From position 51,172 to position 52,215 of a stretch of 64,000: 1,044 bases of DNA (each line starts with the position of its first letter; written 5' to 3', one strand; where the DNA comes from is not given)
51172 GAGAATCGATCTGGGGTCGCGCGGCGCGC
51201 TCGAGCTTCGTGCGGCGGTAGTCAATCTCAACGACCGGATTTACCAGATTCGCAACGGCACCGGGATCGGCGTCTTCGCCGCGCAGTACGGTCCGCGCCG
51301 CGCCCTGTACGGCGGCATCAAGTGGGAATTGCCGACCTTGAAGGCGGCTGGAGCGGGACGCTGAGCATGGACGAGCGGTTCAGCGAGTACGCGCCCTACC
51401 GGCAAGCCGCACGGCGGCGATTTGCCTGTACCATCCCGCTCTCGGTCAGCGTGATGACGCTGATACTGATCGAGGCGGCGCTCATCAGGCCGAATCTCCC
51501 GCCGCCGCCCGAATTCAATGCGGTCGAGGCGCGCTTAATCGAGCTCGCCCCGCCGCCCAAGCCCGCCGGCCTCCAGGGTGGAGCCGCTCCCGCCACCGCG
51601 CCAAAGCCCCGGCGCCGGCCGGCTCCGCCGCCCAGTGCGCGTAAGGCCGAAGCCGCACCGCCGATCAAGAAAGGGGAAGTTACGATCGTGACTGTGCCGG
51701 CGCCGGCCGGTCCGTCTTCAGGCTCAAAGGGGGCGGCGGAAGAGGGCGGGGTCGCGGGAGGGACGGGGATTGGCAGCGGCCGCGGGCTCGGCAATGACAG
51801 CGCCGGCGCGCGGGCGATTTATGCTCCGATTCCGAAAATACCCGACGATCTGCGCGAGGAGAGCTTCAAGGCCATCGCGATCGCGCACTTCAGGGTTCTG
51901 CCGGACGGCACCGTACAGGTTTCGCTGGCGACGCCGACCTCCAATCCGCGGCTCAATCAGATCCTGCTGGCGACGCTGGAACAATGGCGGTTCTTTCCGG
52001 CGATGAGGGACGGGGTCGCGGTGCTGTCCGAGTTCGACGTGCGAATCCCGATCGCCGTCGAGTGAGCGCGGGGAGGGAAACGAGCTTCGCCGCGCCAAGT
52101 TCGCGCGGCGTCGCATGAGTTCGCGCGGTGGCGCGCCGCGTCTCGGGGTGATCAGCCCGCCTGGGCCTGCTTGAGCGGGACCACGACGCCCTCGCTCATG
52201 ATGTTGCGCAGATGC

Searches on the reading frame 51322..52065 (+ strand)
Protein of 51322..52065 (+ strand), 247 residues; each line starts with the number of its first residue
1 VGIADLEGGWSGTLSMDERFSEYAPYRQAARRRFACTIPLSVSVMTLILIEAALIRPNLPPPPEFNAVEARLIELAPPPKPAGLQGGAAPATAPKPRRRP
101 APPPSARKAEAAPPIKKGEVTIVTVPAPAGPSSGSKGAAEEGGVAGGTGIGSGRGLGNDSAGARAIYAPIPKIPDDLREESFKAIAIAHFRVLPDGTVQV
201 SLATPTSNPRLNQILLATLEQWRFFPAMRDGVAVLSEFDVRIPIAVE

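Call 65: search_protein_families(library=pfam, proteins=[window:51322-52065:+], max_evalue=0.001)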
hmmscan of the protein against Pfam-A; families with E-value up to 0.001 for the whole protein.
window:51322-52065:+ (247 aa): 1 family
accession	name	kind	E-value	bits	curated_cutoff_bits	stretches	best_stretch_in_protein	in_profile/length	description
PF03544.19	TonB_C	-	3.4e-05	24.6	24.6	1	181-242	13-75/79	Gram-negative bacterial TonB protein C-terminal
